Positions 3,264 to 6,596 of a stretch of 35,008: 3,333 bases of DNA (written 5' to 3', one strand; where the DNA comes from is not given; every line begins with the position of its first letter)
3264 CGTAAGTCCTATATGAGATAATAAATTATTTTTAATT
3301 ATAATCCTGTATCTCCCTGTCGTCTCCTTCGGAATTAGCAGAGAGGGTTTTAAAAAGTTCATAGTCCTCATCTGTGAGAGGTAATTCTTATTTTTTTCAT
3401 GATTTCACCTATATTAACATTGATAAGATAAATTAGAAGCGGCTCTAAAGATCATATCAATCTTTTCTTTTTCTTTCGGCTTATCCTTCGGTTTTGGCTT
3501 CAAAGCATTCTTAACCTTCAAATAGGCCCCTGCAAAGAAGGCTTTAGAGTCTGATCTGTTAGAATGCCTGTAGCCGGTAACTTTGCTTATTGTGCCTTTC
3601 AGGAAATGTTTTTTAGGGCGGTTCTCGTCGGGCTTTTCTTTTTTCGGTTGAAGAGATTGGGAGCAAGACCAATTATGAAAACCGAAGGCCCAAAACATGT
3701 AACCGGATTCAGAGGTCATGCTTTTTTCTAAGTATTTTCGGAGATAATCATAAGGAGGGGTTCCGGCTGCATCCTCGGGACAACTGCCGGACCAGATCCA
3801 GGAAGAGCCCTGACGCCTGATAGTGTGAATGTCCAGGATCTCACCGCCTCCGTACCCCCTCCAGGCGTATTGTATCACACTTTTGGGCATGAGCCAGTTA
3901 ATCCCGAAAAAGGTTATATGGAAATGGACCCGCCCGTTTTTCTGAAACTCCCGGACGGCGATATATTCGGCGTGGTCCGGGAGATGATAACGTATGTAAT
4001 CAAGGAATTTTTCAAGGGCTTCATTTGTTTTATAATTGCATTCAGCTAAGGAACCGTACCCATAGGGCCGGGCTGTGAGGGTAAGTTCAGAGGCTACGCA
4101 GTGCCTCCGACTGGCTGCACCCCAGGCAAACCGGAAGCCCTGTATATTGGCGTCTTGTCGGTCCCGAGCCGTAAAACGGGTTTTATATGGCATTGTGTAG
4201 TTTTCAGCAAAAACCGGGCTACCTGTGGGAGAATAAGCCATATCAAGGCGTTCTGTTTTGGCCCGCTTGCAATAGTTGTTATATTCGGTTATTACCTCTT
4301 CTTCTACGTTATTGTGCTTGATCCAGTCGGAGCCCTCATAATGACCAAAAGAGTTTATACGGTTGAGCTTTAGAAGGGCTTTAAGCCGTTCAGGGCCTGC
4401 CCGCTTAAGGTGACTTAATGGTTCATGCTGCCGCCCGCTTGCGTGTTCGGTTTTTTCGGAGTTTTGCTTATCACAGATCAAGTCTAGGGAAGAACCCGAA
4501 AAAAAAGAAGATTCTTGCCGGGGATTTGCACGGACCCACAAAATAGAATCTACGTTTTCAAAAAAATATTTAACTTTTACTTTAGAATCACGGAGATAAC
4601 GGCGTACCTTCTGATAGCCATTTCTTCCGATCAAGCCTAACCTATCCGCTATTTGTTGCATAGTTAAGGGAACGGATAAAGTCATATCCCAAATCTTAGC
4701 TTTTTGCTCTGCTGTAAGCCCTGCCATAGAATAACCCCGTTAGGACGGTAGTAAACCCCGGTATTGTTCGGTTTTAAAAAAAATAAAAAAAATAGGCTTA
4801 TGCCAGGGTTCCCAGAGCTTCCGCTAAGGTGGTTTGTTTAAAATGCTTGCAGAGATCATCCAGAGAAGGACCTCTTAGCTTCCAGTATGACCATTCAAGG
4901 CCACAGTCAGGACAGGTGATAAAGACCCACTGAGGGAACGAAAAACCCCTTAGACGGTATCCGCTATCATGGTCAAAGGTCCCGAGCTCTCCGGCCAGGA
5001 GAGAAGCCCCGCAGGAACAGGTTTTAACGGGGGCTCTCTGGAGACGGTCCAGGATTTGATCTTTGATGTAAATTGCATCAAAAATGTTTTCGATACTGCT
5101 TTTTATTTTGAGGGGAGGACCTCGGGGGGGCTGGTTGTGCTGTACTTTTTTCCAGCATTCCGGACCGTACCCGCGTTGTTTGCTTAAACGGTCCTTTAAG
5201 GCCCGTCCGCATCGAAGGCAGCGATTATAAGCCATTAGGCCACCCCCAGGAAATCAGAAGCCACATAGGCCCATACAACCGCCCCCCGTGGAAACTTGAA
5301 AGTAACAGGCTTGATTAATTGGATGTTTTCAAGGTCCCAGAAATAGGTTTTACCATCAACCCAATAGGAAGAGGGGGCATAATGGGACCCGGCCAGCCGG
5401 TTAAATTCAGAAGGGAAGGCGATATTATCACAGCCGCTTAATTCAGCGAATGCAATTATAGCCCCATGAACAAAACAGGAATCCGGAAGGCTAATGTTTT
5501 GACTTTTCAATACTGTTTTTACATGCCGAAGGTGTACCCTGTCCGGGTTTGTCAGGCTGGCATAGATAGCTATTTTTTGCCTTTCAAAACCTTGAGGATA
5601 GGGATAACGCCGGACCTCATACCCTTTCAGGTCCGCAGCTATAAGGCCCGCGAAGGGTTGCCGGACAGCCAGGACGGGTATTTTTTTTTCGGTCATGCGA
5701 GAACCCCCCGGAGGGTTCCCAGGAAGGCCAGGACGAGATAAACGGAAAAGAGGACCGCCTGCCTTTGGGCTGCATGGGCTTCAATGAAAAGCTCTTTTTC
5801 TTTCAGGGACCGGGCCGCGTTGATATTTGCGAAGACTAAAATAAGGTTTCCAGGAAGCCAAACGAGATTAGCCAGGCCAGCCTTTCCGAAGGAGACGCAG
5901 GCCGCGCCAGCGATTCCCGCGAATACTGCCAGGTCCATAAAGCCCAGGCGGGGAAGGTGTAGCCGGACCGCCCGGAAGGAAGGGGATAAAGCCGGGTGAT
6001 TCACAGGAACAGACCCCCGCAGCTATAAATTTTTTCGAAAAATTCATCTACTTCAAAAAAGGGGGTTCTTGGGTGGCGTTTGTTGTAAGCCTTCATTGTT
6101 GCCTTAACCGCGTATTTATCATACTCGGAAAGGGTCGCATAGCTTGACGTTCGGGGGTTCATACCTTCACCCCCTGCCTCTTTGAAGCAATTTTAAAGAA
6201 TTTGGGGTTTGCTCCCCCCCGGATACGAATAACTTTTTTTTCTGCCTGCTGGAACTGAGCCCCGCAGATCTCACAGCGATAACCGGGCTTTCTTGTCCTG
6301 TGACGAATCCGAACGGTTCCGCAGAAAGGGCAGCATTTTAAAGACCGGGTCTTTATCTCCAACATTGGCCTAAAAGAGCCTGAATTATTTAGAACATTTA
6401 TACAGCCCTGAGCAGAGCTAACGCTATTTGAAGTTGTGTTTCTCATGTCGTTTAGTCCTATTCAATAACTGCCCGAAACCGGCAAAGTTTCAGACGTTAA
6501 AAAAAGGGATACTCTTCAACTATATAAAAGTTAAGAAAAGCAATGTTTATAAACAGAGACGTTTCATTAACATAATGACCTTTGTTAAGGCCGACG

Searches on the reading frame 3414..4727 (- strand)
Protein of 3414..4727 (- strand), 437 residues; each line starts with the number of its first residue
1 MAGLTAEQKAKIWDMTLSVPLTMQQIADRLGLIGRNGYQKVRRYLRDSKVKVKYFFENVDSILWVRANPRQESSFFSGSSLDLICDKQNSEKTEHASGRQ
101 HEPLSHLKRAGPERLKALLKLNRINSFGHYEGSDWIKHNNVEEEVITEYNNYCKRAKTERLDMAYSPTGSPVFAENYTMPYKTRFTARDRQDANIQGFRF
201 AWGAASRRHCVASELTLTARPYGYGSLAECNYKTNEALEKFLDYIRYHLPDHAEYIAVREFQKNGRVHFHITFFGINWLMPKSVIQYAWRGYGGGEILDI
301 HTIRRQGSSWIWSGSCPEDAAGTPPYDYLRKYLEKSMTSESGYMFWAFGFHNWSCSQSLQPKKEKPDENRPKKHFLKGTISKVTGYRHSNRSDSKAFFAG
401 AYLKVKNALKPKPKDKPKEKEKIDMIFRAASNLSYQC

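Call 3: search_protein_families(library=pfam, proteins=[window:3414-4727:-], max_evalue=0.1)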
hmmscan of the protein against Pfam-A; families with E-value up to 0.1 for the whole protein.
window:3414-4727:- (437 aa): 2 families
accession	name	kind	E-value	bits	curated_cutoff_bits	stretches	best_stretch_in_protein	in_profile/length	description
PF23343.2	REP_ORF2-G2P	-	1.1e-10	42.1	27.8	1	215-336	4-98/99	Replication-associated protein ORF2/G2P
PF20199.4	RepSA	-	0.068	12.8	34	0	254-271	206-223/438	Replication initiator protein, pSAM2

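Call 5: search_protein_families(library=ncbifam, proteins=[window:3414-4727:-], max_evalue=0.1)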
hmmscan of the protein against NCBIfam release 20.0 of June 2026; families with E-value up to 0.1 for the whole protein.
window:3414-4727:- (437 aa): 0 families

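Call 45: find_homologous_proteins(query=window:3414-4727:-, max_evalue=0.001)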
Query window:3414-4727:- (437 aa): 36 proteins with E <= 0.001 among 5231 candidates.
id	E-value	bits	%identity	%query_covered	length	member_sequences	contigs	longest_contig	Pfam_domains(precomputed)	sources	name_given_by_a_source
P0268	5.7e-268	907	90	97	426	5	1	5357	PF26475.1,PF23343.3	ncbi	-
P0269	2.7e-225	766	75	100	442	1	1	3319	PF26475.1,PF23343.3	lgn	-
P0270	2.0e-220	750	73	100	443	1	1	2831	PF26475.1,PF23343.3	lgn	-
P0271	1.5e-218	744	76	93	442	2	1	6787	PF26475.1,PF23343.3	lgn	-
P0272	6.2e-189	646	65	100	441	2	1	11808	PF26475.1,PF23343.3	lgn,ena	-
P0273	3.7e-107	377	45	92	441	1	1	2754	PF23343.3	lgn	-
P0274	1.2e-105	372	43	99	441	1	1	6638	PF26475.1,PF23343.3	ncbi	-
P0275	6.9e-105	369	44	91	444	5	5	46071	PF26475.1,PF23343.3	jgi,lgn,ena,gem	jgi:hypothetical protein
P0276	1.8e-103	365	42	99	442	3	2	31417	PF26475.1,PF23343.3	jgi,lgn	jgi:hypothetical protein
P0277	1.3e-102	362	42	99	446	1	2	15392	PF26475.1,PF23343.3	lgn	-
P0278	2.4e-102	361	41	100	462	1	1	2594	PF23343.3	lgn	-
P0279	9.3e-102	359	44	91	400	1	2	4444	PF26475.1,PF23343.3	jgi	-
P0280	2.6e-101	358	43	99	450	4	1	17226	PF26475.1,PF23343.3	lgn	-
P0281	1.4e-99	352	42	99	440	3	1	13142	PF26475.1,PF23343.3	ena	-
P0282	3.8e-99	351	44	89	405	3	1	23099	PF26475.1,PF23343.3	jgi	jgi:hypothetical protein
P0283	1.5e-97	345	42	91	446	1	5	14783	PF23343.3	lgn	-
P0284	3.0e-95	338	42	97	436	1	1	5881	PF26475.1,PF23343.3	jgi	-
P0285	3.0e-91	325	40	99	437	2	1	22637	PF23343.3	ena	-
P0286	1.3e-88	316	40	100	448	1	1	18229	PF26475.1,PF23343.3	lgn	-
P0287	7.2e-88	313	40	100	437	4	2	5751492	PF26475.1,PF23343.3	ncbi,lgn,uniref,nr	ncbi:predicted protein [Methanosarcina acetivorans C2A]|uniref:Replication-associated protein ORF2/G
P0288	1.9e-87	312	38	100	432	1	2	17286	PF23343.3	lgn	-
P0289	2.8e-84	302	41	90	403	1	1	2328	PF26475.1,PF23343.3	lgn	-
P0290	1.4e-81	293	44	78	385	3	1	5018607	PF23343.3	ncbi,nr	ncbi:rolling circle replication-associated protein [Methanosarcina horonobensis]|nr:hypothetical pro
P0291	3.6e-81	291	36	99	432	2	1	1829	PF23343.3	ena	-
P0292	2.4e-80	289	38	100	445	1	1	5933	PF23343.3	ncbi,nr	ncbi:MAG: hypothetical protein QG646_847 [Euryarchaeota archaeon]|nr:hypothetical protein [Euryarcha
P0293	4.2e-79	284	37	100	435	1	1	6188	PF23343.3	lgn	-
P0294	1.7e-78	283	39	91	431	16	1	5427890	PF23343.3,PF05840.20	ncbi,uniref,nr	ncbi:hypothetical protein MSSAC_0924 [Methanosarcina siciliae C2J]|uniref:Replication-associated pro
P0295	2.5e-78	282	39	100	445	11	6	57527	PF23343.3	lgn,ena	-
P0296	1.7e-75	273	37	100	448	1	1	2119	PF23343.3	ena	-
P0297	1.7e-69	253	40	76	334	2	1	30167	PF23343.3,PF05840.20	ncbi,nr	ncbi:MAG TPA: replication endonuclease [Methanosarcina sp.]|nr:replication endonuclease [Methanosarc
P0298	1.7e-65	240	41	73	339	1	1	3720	PF26475.1,PF23343.3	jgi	-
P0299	6.1e-61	225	40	65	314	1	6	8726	PF23343.3,PF05840.20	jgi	-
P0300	3.5e-37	146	30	84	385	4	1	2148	PF26475.1,PF23343.3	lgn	-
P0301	2.6e-19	87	29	53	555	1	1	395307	PF26475.1,PF23343.3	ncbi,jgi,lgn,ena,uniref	ncbi:hypothetical protein [Methanoregula sp.]|uniref:rolling circle replication-associated protein n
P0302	8.4e-16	76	32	39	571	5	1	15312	PF26475.1,PF23343.3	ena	-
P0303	4.5e-14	70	30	42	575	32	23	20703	PF26475.1,PF20199.5,PF23343.3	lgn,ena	-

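Call 49: find_encoding_contigs(protein=P0268, flank=10000, max_places=3)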
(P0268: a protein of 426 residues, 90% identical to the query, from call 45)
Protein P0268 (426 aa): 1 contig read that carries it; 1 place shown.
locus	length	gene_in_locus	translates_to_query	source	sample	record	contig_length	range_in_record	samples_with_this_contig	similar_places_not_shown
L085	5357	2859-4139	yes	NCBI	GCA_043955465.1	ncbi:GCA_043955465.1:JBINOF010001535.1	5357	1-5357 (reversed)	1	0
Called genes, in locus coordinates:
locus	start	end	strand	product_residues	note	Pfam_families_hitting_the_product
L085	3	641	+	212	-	?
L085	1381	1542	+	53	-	-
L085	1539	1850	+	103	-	-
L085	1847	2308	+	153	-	-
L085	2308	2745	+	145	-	PF19474:DUF6011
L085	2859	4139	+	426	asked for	PF26475:DUF8148_C (faint), PF23343:REP_ORF2-G2P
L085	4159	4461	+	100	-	-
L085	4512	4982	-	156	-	-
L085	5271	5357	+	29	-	?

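Call 50: find_encoding_contigs(protein=P0272, flank=10000, max_places=3)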
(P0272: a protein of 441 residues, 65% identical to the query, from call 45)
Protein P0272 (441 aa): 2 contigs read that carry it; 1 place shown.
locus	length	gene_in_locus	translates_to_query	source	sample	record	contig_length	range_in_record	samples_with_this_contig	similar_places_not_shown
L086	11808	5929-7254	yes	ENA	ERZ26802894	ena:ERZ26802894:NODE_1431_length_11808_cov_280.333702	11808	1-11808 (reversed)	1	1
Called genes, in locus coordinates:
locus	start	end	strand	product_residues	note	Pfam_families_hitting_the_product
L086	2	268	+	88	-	?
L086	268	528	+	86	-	-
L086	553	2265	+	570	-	PF13385:Laminin_G_3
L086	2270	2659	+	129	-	-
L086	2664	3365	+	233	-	-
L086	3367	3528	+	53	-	-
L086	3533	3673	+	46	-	-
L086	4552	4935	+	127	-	PF25941:PDDEXK_16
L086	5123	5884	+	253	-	PF19474:DUF6011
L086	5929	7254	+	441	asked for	PF26475:DUF8148_C (faint), PF23343:REP_ORF2-G2P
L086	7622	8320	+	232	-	PF00239:Resolvase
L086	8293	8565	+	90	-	-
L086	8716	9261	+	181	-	-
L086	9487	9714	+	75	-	-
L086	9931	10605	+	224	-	PF01555:N6_N4_Mtase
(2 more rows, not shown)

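Call 54: find_encoding_contigs(protein=P0275, flank=10000, max_places=3)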
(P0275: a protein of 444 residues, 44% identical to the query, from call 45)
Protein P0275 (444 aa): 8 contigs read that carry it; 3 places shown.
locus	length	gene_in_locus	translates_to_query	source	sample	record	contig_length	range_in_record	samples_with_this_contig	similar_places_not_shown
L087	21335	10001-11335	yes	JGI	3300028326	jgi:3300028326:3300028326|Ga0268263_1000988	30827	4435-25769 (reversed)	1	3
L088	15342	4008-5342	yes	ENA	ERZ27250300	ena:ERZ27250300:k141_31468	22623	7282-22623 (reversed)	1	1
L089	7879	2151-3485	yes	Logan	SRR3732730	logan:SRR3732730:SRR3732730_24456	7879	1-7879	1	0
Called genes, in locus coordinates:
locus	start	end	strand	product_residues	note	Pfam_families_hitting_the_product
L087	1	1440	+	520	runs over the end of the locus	-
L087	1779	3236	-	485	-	-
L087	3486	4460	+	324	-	PF00294:PfkB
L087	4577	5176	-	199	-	PF22742:PspAB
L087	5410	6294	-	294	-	PF05569:Peptidase_M56 (weak), PF01435:Peptidase_M48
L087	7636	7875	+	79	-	-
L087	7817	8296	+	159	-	-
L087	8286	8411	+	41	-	-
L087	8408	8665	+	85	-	-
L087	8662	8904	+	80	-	-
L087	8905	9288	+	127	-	PF25941:PDDEXK_16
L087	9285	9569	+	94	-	-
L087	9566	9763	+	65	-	-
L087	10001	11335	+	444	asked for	PF26475:DUF8148_C (faint), PF23343:REP_ORF2-G2P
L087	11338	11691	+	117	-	-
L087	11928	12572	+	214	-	PF01555:N6_N4_Mtase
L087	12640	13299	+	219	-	PF00239:Resolvase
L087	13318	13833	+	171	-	-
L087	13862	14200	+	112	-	-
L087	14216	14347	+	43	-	-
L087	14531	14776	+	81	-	-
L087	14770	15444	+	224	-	PF01209:Ubie_methyltran, PF02353:CMAS (weak), PF13489:Methyltransf_23, PF05175:MTS (weak), PF13649:Methyltransf_25, PF13847:Methyltransf_31, PF08241:Methyltransf_11, PF08242:Methyltransf_12, +2 more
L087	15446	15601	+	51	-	-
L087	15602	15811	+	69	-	-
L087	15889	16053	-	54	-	-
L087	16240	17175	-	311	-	-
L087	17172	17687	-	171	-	-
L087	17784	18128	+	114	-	-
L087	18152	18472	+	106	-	-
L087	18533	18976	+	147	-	-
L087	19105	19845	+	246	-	-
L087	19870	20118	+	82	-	-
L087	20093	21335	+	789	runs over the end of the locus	PF13620:CarboxypepD_reg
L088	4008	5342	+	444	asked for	PF26475:DUF8148_C (faint), PF23343:REP_ORF2-G2P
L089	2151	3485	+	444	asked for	PF26475:DUF8148_C (faint), PF23343:REP_ORF2-G2P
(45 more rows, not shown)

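Call 55: find_encoding_contigs(protein=P0287, flank=10000, max_places=2)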
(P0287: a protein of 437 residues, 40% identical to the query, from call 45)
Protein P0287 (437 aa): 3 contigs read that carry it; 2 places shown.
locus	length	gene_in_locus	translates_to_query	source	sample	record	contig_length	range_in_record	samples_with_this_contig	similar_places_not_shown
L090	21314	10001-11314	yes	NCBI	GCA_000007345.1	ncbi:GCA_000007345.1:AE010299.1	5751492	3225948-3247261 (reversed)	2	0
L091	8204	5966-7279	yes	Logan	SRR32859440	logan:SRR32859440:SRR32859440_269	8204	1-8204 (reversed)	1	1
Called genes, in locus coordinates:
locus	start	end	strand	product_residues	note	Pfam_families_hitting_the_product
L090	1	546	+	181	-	PF01909:NTP_transf_2, PF18765:Polbeta (weak)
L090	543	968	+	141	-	PF05168:HEPN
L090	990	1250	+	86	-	-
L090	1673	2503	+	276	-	PF01987:AIM24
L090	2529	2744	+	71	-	-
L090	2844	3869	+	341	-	PF00079:Serpin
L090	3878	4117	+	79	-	PF00079:Serpin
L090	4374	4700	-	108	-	-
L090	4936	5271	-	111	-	-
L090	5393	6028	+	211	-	PF01428:zf-AN1 (faint)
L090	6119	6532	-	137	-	PF00515:TPR_1, PF07719:TPR_2 (weak), PF13181:TPR_8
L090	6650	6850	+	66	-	-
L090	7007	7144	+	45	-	-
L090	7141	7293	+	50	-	-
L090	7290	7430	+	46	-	-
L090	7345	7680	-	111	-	-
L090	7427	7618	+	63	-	-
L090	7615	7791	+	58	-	-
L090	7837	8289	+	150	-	PF25941:PDDEXK_16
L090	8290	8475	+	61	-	-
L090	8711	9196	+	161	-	-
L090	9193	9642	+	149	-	PF19474:DUF6011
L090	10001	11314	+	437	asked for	PF26475:DUF8148_C (faint), PF23343:REP_ORF2-G2P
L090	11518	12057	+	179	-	-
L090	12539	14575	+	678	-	-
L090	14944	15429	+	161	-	-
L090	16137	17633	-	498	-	-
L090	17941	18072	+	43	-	-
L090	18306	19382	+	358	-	-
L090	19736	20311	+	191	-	PF00589:Phage_integrase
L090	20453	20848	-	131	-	PF01478:Peptidase_A24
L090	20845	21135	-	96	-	-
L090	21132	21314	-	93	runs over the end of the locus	-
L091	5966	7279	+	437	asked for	PF26475:DUF8148_C (faint), PF23343:REP_ORF2-G2P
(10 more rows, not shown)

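Call 76: search_protein_families(library=padloc, proteins=[L085:4159-4461:+, L085:4512-4982:-, L090:11518-12057:+, L090:12539-14575:+, L090:14944-15429:+, L090:16137-17633:-, L090:18306-19382:+, L087:11338-11691:+, L087:11928-12572:+, L087:13318-13833:+], max_evalue=0.001)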
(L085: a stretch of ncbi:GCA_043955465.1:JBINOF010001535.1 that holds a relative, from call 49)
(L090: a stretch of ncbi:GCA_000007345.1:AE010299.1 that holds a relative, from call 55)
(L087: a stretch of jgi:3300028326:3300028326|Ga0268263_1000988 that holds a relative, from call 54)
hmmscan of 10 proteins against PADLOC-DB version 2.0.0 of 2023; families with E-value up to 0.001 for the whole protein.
L085:4159-4461:+ (100 aa): 0 families

L085:4512-4982:- (156 aa): 0 families

L090:11518-12057:+ (179 aa): 0 families

L090:12539-14575:+ (678 aa): 0 families

L090:14944-15429:+ (161 aa): 0 families

L090:16137-17633:- (498 aa): 0 families

L090:18306-19382:+ (358 aa): 0 families

L087:11338-11691:+ (117 aa): 0 families

L087:11928-12572:+ (214 aa): 27 families (the best 25 are shown)
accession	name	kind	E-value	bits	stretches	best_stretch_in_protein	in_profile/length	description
PDLC03371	MTase_II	-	1.7e-12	45.4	1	112-197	165-245/260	Type II methyltransferase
PDLC03216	MTase_II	-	3.3e-11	40.8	1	118-179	169-235/364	Type II methyltransferase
PDLC03353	MTase_II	-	5.4e-11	40.5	2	160-202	211-248/260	Type II methyltransferase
PDLC03299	MTase_II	-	2.7e-10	38.2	1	128-199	185-252/296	Type II methyltransferase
PDLC03738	oMTase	-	5.2e-10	36.6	2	120-179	183-245/376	orphan methyltransferase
PDLC03246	MTase_II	-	2.4e-09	34.8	1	3-59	103-159/376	Type II methyltransferase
PDLC03228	MTase_II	-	2.9e-08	31.8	1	15-178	4-184/227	Type II methyltransferase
PDLC03238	MTase_II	-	5.1e-08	30.4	1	17-42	128-153/428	Type II methyltransferase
PDLC03387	MTase_II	-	7.2e-08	29.9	0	157-199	233-270/289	Type II methyltransferase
PDLC03350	MTase_II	-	1.6e-07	29.1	1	138-202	233-293/312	Type II methyltransferase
PDLC03321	MTase_II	-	1.1e-06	26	0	137-176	180-219/245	Type II methyltransferase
PDLC03714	oMTase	-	1.6e-06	25.7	0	13-71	4-63/279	orphan methyltransferase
PDLC03339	MTase_II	-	2.8e-06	24.3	1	141-180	212-252/399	Type II methyltransferase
PDLC03320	MTase_II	-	5.5e-06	23.8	1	142-202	216-272/289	Type II methyltransferase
PDLC03224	MTase_II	-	7.3e-06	23.1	0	160-183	96-119/481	Type II methyltransferase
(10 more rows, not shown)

L087:13318-13833:+ (171 aa): 0 families

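Call 89: search_dna_similar(query=window:3414-4727:-, collection=plasmids, mode=protein, max_evalue=0.001, max_rows=10)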
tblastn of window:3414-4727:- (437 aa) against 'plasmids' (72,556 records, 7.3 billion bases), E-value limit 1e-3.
Records with a match: 1; places in all: 1; records where one place covers at least 80% of the query: 0.
Best place of each record, by identity: <60% 1.
By first word of the organism name: Thermococcus 1.
By predicted mobility (MOB-suite, as given by PLSDB): non-mobilizable 1.
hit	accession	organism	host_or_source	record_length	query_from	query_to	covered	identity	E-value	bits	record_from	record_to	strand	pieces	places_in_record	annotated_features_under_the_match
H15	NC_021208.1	Thermococcus prieurii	-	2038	182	379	45%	31.3%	1e-23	110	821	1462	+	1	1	hypothetical protein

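Call 90: search_dna_similar(query=window:3414-4727:-, collection=phages, mode=protein, max_evalue=0.001, max_rows=10)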
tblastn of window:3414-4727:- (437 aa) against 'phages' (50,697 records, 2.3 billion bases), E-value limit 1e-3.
Records with a match: 6; places in all: 6; records where one place covers at least 80% of the query: 0.
Best place of each record, by identity: <60% 6.
By first word of the organism name: Halorubrum 6.
By host as written in the record: Halorubrum sp. PV6 2; Halorubrum sp. SS5-4 2; Halorubrum sp. SS7-4 2.
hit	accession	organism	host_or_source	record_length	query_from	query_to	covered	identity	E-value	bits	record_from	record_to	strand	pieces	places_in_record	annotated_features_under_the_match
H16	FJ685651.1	Halorubrum pleomorphic virus 1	Halorubrum sp. PV6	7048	178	360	42%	26.1%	5e-6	55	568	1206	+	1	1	ORF1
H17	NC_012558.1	Halorubrum pleomorphic virus 1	Halorubrum sp. PV6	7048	178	360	42%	26.1%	5e-6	55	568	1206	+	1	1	hypothetical protein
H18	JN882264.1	Halorubrum pleomorphic virus 2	Halorubrum sp. SS5-4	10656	174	303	30%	25.6%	1e-4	50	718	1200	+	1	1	ORF1: ORF1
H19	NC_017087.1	Halorubrum pleomorphic virus 2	Halorubrum sp. SS5-4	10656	174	303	30%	25.6%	1e-4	50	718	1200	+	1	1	ORF1: ORF1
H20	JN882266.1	Halorubrum pleomorphic virus 6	Halorubrum sp. SS7-4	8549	175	303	30%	25.7%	2e-4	50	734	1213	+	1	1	ORF1: ORF1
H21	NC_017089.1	Halorubrum pleomorphic virus 6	Halorubrum sp. SS7-4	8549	175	303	30%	25.7%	2e-4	50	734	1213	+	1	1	ORF1: ORF1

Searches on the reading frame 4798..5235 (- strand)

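Call 3: search_protein_families(library=pfam, proteins=[window:4798-5235:-], max_evalue=0.1)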
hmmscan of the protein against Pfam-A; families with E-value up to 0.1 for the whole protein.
window:4798-5235:- (145 aa): 3 families
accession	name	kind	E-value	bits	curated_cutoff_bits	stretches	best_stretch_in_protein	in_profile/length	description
PF19474.4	DUF6011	-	1.8e-11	43.8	26.6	1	5-31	10-36/37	Family of unknown function (DUF6011)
PF08271.17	Zn_Ribbon_TF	-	0.082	12.9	29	0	106-115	20-29/43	TFIIB zinc-binding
PF18912.6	DZR_2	-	0.092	13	27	0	5-37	9-37/56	Double zinc ribbon domain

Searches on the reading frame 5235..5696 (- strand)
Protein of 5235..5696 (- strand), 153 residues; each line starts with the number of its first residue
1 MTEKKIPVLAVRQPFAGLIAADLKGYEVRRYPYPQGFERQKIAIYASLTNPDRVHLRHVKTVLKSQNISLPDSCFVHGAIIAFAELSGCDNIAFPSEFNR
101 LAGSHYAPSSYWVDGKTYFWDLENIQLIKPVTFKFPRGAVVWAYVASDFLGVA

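Call 3: search_protein_families(library=pfam, proteins=[window:5235-5696:-], max_evalue=0.1)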
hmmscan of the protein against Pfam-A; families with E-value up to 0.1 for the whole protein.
window:5235-5696:- (153 aa): 1 family
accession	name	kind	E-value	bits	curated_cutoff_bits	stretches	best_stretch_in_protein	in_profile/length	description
PF05964.19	FYRN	-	0.056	13.5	24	1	18-53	16-49/60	F/Y-rich N-terminus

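Call 79: search_protein_families(library=padloc, proteins=[window:5235-5696:-], max_evalue=0.001)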
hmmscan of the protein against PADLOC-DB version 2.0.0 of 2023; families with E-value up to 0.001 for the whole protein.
window:5235-5696:- (153 aa): 0 families

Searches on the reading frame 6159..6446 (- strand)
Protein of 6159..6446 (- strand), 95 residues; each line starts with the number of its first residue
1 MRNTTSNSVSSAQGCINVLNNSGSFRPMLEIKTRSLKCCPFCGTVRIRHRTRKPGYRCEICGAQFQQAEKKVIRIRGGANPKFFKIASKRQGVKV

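Call 44: search_protein_families(library=pfam, proteins=[window:6159-6446:-], max_evalue=0.001)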
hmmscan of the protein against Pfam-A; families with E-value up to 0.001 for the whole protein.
window:6159-6446:- (95 aa): 2 families
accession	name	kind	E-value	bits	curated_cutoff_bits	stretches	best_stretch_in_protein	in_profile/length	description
PF14354.12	Lar_restr_allev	-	5.5e-05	23.8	28.6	1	36-73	3-51/58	Restriction alleviation protein Lar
PF09723.15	Zn_ribbon_8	-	0.00041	20.7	34.4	0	56-68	6-18/41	Zinc ribbon domain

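Call 79: search_protein_families(library=padloc, proteins=[window:6159-6446:-], max_evalue=0.001)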
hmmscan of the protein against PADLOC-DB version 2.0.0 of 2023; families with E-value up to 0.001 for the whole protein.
window:6159-6446:- (95 aa): 0 families
